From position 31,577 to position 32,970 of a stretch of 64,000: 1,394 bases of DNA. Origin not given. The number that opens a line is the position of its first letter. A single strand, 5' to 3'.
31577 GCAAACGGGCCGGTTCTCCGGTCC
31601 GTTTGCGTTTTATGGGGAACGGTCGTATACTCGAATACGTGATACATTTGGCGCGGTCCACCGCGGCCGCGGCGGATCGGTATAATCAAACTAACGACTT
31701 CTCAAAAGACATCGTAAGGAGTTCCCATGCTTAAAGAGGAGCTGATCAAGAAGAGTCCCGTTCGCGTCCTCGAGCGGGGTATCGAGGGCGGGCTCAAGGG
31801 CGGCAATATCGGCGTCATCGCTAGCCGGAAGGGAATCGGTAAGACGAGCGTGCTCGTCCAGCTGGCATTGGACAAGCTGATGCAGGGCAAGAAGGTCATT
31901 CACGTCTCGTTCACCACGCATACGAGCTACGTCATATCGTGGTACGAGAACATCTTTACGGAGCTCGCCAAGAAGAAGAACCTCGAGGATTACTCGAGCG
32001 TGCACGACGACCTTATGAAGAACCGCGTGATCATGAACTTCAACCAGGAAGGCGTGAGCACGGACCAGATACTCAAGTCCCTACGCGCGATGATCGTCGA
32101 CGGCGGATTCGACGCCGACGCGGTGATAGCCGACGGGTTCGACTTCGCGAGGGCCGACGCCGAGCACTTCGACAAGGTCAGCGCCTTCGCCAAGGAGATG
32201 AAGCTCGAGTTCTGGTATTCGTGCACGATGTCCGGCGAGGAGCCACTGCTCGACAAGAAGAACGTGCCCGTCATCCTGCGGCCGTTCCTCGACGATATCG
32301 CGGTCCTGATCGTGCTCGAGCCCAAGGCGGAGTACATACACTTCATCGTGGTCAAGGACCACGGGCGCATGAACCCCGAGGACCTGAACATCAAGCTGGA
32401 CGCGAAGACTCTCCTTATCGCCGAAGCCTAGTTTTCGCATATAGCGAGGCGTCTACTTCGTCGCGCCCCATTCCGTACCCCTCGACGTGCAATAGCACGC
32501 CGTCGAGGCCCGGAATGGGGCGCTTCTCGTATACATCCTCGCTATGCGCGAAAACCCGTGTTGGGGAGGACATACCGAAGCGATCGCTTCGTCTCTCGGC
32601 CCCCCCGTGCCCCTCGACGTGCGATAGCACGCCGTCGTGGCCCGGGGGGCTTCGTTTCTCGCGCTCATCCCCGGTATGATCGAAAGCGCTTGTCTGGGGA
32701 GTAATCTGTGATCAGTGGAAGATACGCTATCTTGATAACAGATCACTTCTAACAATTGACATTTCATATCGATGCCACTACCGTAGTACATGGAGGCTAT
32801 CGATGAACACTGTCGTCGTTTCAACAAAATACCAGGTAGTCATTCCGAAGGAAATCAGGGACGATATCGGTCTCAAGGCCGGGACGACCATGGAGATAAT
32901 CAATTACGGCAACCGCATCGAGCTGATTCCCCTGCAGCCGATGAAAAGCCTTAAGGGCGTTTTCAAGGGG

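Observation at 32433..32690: Two tandem ~125-nt long hairpins with a conserved apex and compensatory stem replacement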

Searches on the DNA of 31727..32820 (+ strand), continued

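Call 74: search_rna_families(source=L022, start=3650, end=4260, threshold=evalue, max_evalue=5)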
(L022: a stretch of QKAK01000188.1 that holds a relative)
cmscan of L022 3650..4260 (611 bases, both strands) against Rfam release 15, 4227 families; matches with E-value up to 5: 4.
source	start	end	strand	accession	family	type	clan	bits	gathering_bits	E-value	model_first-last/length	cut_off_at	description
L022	3736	3799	+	RF03488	mir-2366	Gene; miRNA;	-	16.5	68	3.9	1-83/83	no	mir-2366 microRNA precursor family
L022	4009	4043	-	RF00165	Corona_pk3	Cis-reg;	CL00117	15.3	35.6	2.2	1-61/61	no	Coronavirus 3' UTR pseudoknot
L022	3741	3829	-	RF02828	Scr3920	Gene; sRNA;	-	14.9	88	2.5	54-121/125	no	Streptomyces RNA 3920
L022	3650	3800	+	RF02471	Ms_IGR-5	Gene; sRNA;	-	11.8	45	2.8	20-184/184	5'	Actinobacteria sRNA Ms_IGR-5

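Call 86: search_with_rna_model(model_id=R2, sources=[L102, L103, L104, L105, L106, L107, L108, L109, L110, L111, L112, L113, L114, L115, L116, L117, L118, L119, L120, L121, L122, L123, L124, L125, L126, L127, L128, L129, L130, L131, L132, L133, L134, L135, L136, L137, L138, L139, L140, L141, L142, L143, L144, L145, L146, L147, L148, L149, L150, L151, L152, L153, L154, L155, L156, L157, L158, L159, L160, L161, L162, L163, L164, L165, L166, L167, L168, L169, L170, L171, L172, L173, L174, L175, L176, L177, L178, L179, L180, L181, L182, L183, L184, L185, L186, L187, L188, L189, L190, L191, L192, L193, L194, L195, L196, L197, L198, L199, L200, L201], max_evalue=0.1)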
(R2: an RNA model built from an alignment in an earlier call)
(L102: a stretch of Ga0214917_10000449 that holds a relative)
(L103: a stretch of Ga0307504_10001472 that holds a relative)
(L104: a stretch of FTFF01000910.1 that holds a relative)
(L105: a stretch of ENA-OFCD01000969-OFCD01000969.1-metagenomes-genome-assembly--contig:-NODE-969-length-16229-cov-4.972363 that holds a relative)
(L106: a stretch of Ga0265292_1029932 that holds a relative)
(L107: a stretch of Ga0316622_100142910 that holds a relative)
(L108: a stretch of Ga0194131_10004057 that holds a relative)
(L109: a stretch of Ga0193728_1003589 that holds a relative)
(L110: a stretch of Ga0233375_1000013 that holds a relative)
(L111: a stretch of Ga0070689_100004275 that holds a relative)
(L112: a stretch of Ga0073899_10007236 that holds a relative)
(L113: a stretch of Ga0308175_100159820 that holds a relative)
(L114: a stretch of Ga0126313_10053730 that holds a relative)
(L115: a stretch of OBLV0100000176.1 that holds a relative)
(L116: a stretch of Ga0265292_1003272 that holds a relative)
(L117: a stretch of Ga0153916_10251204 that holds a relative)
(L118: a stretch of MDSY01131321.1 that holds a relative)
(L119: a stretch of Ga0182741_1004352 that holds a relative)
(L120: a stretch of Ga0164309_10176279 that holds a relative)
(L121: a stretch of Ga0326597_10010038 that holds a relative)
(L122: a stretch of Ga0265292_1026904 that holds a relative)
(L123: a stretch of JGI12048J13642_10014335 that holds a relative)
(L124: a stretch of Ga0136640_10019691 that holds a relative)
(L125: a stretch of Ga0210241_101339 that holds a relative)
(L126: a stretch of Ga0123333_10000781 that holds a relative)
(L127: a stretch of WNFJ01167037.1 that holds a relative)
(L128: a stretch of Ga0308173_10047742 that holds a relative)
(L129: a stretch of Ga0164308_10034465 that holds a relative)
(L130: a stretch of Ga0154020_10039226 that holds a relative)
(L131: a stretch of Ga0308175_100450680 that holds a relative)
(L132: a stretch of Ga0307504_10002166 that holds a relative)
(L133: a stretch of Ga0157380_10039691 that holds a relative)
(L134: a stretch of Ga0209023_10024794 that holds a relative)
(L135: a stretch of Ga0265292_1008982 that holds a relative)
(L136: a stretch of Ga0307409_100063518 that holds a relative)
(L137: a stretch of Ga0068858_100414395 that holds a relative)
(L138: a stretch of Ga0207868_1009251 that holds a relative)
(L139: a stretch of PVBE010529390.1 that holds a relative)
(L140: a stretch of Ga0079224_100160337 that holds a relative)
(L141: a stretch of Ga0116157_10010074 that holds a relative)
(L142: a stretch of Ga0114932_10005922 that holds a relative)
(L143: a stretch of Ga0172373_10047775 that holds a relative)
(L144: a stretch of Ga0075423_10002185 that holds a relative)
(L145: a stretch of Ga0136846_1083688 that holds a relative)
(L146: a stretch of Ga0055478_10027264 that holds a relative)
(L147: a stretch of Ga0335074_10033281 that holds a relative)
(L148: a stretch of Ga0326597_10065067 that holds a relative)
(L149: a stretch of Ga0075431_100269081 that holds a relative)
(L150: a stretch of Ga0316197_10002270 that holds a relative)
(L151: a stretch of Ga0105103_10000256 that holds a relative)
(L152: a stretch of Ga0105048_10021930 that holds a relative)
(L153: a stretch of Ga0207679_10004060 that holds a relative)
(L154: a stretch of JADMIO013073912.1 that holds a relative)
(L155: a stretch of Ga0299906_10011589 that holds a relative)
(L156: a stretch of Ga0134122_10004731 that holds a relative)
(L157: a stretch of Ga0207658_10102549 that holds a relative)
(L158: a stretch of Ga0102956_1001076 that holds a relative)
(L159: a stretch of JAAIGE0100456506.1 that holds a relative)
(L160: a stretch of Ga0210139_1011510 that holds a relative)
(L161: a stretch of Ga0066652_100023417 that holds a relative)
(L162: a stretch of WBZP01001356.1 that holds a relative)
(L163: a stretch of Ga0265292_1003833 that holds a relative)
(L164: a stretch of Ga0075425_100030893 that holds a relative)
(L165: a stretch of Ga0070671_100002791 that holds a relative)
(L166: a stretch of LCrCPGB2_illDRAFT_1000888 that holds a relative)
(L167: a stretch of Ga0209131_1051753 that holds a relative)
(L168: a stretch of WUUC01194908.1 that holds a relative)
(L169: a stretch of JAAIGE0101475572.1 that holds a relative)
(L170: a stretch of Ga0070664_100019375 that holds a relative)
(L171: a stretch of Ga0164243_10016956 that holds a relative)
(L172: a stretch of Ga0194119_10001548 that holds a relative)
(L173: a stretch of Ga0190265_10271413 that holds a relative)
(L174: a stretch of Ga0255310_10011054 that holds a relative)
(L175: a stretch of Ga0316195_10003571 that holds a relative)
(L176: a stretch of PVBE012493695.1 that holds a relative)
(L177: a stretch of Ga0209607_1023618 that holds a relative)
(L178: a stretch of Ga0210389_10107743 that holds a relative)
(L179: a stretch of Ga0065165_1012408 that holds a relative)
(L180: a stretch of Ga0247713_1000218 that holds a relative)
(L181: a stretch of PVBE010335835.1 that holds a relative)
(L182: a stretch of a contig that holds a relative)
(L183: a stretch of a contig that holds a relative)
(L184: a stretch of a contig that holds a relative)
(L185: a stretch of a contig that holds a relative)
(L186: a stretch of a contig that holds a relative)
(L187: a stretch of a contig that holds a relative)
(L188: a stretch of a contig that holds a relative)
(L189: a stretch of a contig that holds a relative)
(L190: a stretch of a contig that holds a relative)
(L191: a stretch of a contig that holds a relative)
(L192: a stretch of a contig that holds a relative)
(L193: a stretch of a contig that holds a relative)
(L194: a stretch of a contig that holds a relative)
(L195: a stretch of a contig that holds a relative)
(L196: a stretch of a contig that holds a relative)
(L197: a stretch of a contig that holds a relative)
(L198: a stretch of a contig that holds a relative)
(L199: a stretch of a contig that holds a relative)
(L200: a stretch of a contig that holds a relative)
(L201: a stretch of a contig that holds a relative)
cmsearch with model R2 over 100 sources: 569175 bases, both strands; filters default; matches with E-value up to 0.1: 53.
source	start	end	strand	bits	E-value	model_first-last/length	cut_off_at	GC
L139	2780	2843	+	93.4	7.8e-19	1-64/64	no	0.7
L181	10979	11042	-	90.7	3.4e-18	1-64/64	no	0.7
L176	1955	2018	+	84.8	8.7e-17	1-64/64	no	0.72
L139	1198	1261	+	78.3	3e-15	1-64/64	no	0.69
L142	1803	1862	+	38.7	8.1e-06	1-64/64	no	0.77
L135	4320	4380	-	34.7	7.4e-05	1-64/64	no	0.77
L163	98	158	+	34.7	7.4e-05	1-64/64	no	0.77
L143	2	65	-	34.3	9.2e-05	1-64/64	no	0.7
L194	7574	7628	+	32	0.00032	1-64/64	no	0.76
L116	7244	7303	+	31.9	0.00034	1-64/64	no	0.75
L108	270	331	-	31.5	0.00041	1-64/64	no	0.73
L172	6236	6297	-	31.5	0.00041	1-64/64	no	0.73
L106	5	48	+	29.3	0.0014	1-64/64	no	0.73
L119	392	455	-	29.3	0.0014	1-64/64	no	0.8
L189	3418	3477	-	29.1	0.0016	1-64/64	no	0.77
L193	4536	4595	-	29.1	0.0016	1-64/64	no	0.77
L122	160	183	+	28.6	0.002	22-45/64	no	0.75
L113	1370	1430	+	28.4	0.0023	1-64/64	no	0.74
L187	1626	1686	-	28.2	0.0026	1-64/64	no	0.75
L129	1263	1321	-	27.6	0.0035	1-64/64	no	0.71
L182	1847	1908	+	27.6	0.0035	1-64/64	no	0.74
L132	470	531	+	27.4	0.004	1-64/64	no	0.77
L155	4592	4655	+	27.4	0.004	1-64/64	no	0.78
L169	2267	2327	-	26.6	0.006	1-64/64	no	0.75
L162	3025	3088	-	26.3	0.0074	1-64/64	no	0.75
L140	2337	2396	-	25.9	0.009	1-64/64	no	0.8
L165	12586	12639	+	25.8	0.0094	1-64/64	no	0.8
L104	10130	10193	-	25.7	0.0098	1-64/64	no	0.77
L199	2872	2924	-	25.4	0.012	1-64/64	no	0.64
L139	36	97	-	25.3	0.013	1-64/64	no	0.69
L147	3981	4033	+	24.8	0.017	1-64/64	no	0.75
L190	1105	1155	-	24.6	0.018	1-64/64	no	0.8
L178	1631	1691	+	24.5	0.019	1-64/64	no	0.74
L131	414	471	-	24.4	0.021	1-64/64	no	0.78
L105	833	871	+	24.3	0.022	16-55/64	no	0.74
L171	1332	1392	+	24.1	0.024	1-64/64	no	0.79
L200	1626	1686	+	23.7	0.029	1-64/64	no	0.75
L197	866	923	+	23.7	0.03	1-64/64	no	0.81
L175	2967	3014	-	23.6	0.032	1-64/64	no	0.73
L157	501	562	+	23.5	0.033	1-64/64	no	0.71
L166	2155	2207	-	23.2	0.038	1-64/64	no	0.79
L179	1563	1618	+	23.1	0.042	1-64/64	no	0.71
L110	7625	7684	+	22.9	0.046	1-64/64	no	0.77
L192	1088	1148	+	22.8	0.05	1-64/64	no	0.69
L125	10455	10516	-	22.3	0.064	1-64/64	no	0.69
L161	3469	3521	-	22.3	0.065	1-64/64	no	0.77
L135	4475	4519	+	22.2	0.069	1-64/64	no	0.78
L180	2946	3003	-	22.1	0.073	1-64/64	no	0.79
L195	4278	4318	+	22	0.077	1-64/64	no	0.73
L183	335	389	+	21.9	0.08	1-64/64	no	0.65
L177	1229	1286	+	21.9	0.082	1-64/64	no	0.79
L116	7101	7156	-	21.8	0.085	1-64/64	no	0.68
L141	3780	3837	-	21.5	0.098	1-64/64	no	0.78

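Call 105: search_with_rna_model(model_id=R1, sources=[L223, L224, L225], max_evalue=10, show_alignments=1)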
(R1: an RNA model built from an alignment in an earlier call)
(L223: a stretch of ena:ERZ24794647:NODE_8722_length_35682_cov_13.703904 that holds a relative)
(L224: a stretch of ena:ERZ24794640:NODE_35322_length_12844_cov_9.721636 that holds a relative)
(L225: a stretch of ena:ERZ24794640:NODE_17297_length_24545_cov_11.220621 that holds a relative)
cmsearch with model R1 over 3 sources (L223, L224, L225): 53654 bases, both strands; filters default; matches with E-value up to 10: 7.
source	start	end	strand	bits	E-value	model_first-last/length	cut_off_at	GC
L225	12294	12418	+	16.7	0.021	1-140/140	no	0.7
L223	5121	5201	-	12.7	0.2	1-140/140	no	0.69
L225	5645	5730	-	11.5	0.4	1-140/140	no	0.69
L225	12897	13004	-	11.1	0.51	1-140/140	no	0.73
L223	12639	12690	-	9.4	1.3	39-87/140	no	0.67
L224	6371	6422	-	9.4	1.3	39-87/140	no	0.67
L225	2523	2656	+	8.1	2.8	16-110/140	no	0.71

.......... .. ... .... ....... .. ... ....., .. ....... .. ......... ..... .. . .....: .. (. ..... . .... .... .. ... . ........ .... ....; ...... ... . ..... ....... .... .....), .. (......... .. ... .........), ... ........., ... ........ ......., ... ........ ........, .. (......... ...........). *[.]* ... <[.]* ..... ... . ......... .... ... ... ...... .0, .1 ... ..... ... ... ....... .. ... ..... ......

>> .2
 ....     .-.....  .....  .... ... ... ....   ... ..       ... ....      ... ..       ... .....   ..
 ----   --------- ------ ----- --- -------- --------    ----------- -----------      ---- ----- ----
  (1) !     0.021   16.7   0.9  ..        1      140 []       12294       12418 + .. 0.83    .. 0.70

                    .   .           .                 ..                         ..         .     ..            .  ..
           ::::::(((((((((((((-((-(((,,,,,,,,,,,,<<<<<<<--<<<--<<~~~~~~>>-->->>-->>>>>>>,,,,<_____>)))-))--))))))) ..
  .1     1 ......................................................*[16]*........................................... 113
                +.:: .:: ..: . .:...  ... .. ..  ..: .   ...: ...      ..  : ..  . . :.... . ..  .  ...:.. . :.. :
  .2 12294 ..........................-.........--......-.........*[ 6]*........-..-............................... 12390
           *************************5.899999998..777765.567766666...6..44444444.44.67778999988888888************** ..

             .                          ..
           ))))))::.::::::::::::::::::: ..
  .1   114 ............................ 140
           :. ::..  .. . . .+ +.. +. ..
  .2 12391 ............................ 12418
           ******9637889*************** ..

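Call 108: search_with_rna_model(model_id=R1, sources=[L226, L227], max_evalue=1)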
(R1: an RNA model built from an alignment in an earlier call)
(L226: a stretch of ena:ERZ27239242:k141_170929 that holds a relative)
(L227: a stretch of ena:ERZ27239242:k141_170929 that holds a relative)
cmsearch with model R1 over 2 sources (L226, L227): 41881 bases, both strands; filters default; matches with E-value up to 1: 1.
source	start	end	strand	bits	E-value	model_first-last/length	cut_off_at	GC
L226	17311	17349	+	10.7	0.51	43-83/140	no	0.69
